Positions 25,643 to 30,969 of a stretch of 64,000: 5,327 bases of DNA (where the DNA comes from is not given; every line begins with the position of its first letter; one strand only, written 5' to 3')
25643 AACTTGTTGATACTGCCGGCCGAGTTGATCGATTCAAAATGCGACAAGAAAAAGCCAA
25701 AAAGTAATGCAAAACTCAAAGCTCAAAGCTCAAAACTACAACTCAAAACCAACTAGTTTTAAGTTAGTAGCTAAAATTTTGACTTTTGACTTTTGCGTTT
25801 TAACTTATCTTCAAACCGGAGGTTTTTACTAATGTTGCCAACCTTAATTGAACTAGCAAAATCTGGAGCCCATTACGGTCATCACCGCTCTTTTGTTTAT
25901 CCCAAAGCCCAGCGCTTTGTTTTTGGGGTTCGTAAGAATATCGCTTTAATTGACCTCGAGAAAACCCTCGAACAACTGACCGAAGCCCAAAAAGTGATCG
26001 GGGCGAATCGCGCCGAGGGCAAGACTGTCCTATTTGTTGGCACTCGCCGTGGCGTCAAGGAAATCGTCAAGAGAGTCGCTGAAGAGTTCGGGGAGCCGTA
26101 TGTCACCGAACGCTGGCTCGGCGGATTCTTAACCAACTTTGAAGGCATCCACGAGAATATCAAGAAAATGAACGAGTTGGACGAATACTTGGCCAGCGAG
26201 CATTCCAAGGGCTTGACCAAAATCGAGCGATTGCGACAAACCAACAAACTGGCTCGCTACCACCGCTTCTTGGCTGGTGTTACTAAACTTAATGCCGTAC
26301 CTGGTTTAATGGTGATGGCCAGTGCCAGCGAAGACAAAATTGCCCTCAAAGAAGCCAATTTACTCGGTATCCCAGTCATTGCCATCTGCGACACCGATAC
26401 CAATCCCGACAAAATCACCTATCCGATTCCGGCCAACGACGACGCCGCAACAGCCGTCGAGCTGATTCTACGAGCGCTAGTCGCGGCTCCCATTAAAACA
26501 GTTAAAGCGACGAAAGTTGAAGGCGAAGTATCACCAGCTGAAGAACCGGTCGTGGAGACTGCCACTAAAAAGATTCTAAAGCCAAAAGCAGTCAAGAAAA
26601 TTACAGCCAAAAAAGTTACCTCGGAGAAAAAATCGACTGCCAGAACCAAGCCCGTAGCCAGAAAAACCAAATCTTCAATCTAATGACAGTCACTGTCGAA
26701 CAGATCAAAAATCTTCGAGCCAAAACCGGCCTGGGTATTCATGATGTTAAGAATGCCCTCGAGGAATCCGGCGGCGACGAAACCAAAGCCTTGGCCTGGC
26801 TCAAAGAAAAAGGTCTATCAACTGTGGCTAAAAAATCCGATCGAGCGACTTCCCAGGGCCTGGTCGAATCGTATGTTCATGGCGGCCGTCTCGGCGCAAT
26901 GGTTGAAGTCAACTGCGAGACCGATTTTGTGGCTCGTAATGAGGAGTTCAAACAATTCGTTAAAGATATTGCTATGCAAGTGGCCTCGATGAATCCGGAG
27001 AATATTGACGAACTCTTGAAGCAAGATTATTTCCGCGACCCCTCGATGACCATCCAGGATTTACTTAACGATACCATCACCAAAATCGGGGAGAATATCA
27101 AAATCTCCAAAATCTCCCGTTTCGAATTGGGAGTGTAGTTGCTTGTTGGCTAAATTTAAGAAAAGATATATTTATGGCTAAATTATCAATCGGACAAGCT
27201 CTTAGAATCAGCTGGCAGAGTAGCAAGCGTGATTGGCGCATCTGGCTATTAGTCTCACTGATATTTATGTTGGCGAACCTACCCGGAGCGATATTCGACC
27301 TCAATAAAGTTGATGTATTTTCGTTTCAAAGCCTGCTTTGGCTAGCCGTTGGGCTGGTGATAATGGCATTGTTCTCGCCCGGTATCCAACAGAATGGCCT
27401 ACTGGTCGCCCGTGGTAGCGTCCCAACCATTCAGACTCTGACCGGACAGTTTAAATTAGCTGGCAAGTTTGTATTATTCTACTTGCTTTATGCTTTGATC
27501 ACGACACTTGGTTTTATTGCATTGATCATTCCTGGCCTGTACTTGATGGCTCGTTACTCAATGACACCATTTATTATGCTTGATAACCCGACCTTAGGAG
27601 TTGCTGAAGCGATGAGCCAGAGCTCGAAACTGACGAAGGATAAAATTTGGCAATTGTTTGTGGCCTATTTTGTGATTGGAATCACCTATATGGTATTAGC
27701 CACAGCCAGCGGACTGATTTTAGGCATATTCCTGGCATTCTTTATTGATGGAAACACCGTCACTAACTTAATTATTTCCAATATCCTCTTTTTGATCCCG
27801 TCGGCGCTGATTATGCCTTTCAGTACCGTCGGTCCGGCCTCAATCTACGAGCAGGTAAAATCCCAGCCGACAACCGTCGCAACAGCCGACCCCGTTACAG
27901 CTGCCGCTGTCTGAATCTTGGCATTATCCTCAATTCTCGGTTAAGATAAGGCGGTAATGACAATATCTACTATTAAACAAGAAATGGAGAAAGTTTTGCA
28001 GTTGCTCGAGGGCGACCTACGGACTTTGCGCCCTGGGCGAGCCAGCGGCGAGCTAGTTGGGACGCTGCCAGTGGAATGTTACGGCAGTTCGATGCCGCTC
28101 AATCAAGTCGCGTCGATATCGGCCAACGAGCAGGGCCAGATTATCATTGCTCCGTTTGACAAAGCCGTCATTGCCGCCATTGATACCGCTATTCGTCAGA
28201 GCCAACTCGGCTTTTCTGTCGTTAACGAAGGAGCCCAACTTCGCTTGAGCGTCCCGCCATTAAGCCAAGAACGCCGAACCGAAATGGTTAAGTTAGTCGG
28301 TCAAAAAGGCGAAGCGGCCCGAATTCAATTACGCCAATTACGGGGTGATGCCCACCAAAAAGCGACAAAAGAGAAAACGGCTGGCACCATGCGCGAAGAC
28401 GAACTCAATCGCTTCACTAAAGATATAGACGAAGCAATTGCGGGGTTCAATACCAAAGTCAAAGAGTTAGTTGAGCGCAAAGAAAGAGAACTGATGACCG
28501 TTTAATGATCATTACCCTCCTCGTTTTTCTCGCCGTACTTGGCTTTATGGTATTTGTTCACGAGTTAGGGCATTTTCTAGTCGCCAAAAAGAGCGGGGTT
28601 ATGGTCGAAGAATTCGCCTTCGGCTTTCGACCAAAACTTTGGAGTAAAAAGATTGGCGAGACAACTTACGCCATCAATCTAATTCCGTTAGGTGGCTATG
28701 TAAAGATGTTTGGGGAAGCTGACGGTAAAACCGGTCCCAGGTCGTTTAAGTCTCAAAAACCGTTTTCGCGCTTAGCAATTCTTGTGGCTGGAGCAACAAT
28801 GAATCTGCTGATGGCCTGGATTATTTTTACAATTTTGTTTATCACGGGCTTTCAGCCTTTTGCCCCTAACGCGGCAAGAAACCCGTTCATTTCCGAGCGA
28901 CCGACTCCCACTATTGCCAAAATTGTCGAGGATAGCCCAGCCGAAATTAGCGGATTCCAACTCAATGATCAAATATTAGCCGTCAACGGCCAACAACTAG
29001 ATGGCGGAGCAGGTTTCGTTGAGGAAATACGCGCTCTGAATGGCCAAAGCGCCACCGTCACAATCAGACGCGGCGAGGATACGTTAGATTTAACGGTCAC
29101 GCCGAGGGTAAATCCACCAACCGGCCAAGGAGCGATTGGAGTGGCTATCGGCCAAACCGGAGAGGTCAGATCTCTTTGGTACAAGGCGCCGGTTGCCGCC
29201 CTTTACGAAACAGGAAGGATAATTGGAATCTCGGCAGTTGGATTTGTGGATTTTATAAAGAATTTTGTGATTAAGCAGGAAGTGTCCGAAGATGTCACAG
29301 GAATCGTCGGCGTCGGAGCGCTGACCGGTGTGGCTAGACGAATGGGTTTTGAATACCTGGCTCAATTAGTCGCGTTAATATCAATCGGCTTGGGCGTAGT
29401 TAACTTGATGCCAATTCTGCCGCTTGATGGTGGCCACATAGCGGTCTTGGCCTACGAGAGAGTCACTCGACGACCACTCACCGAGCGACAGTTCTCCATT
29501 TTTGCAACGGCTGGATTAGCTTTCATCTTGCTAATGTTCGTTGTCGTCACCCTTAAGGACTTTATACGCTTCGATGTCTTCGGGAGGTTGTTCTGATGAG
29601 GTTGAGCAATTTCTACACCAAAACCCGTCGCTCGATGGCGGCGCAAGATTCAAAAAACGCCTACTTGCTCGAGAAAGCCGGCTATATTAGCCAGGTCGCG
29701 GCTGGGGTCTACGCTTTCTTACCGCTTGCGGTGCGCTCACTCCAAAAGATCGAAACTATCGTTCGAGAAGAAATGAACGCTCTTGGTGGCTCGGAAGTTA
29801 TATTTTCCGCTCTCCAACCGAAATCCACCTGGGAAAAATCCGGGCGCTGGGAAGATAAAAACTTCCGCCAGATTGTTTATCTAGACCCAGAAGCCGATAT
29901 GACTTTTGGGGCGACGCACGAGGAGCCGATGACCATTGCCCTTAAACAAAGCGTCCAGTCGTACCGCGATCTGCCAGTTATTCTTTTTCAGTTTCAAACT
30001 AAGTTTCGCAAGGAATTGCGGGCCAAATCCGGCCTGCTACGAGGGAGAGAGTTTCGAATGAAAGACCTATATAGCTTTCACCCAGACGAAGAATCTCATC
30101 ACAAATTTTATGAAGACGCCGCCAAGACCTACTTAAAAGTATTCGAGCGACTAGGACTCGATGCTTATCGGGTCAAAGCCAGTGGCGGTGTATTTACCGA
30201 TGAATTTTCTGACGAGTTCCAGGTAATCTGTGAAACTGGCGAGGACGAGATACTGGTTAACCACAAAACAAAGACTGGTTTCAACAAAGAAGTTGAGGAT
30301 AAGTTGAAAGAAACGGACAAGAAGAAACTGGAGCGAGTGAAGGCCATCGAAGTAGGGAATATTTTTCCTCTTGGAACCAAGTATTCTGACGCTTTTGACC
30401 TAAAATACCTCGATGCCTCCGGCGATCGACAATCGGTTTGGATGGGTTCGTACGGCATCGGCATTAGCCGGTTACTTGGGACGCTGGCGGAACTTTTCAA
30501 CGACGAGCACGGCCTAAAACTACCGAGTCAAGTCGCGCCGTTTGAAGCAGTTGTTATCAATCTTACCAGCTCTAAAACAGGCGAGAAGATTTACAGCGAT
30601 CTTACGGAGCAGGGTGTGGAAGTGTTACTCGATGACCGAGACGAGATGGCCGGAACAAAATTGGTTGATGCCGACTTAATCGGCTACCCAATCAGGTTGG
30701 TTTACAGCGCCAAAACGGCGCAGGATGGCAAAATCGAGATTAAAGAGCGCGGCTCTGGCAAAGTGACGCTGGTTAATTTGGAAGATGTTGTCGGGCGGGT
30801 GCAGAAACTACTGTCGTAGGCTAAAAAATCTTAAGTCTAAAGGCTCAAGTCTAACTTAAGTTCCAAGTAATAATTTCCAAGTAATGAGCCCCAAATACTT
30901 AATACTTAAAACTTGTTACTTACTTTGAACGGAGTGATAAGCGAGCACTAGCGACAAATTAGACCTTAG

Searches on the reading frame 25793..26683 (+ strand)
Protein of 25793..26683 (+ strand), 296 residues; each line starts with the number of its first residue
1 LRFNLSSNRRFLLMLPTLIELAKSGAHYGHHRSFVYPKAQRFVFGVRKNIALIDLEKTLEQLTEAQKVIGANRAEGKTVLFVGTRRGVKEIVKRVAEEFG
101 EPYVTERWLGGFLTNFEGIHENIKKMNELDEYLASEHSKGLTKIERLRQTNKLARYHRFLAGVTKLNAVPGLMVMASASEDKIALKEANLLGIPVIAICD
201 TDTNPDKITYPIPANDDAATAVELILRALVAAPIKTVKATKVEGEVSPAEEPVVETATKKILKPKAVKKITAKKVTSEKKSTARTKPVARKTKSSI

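Call 58: search_protein_families(library=pfam, proteins=[window:25793-26683:+], max_evalue=0.00001)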
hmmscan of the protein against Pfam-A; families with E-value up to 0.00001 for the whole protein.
window:25793-26683:+ (296 aa): 1 family
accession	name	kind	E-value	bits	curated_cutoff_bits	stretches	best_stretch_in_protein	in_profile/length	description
PF00318.25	Ribosomal_S2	-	1.1e-69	234.4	26.1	1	22-233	2-213/216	Ribosomal protein S2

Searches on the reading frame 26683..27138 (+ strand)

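Call 59: search_protein_families(library=pfam, proteins=[window:26683-27138:+], max_evalue=0.00001)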
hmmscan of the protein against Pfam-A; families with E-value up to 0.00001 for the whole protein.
window:26683-27138:+ (151 aa): 1 family
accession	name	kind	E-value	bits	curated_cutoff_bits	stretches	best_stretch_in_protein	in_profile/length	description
PF00889.24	EF_TS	-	1e-22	81.2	27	1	71-148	1-76/204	Elongation factor TS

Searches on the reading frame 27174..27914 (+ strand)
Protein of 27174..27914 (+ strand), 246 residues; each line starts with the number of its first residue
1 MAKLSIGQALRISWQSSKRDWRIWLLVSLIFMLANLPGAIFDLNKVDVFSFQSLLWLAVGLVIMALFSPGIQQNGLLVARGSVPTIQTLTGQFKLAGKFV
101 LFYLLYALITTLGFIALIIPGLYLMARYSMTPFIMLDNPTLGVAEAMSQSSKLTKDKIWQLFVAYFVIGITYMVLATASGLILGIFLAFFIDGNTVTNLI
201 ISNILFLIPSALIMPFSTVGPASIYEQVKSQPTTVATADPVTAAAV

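Call 59: search_protein_families(library=pfam, proteins=[window:27174-27914:+], max_evalue=0.00001)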
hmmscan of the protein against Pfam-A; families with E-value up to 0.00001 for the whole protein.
window:27174-27914:+ (246 aa): 1 family
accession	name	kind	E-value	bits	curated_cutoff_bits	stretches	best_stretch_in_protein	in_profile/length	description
PF06161.16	DUF975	-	6.1e-07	30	34.8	1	106-200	144-226/243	Protein of unknown function (DUF975)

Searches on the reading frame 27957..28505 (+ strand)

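Call 59: search_protein_families(library=pfam, proteins=[window:27957-28505:+], max_evalue=0.00001)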
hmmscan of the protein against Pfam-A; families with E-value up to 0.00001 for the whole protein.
window:27957-28505:+ (182 aa): 1 family
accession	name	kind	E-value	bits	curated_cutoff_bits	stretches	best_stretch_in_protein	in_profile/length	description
PF01765.24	RRF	-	3.5e-46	157.5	29.7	1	18-180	2-164/164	Ribosome recycling factor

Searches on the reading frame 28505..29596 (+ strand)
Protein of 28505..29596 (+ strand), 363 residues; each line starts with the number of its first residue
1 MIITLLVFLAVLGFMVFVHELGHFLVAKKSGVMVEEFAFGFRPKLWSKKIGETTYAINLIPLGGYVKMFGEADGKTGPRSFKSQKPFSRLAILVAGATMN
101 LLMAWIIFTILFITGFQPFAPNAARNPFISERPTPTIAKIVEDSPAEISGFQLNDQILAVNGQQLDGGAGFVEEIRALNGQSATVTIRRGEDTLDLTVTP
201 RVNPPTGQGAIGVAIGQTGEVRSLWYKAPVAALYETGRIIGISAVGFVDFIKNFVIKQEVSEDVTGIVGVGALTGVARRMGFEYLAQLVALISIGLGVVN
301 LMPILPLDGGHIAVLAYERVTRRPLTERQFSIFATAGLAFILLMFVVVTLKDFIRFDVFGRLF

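Call 59: search_protein_families(library=pfam, proteins=[window:28505-29596:+], max_evalue=0.00001)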
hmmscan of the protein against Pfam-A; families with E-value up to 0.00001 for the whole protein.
window:28505-29596:+ (363 aa): 3 families
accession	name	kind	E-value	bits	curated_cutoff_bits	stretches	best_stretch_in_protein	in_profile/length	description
PF02163.28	Peptidase_M50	-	4.9e-54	183.4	27.2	1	8-343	2-220/221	Peptidase family M50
PF13180.12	PDZ_2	-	1.1e-09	38.9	27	1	129-199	8-79/80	PDZ domain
PF17820.7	PDZ_6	-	4.5e-09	36.4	27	1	137-189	2-54/54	PDZ domain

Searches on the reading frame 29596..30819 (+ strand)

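Call 59: search_protein_families(library=pfam, proteins=[window:29596-30819:+], max_evalue=0.00001)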
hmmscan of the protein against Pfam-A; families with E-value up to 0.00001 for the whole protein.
window:29596-30819:+ (407 aa): 2 families
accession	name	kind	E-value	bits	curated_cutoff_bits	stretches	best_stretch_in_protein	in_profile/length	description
PF00587.30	tRNA-synt_2b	-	6.7e-29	101.6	29.3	1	100-299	9-177/179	tRNA synthetase class II core domain (G, H, P, S and T)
PF03129.25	HGTP_anticodon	-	4.6e-15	56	21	1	318-404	2-93/94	Anticodon binding domain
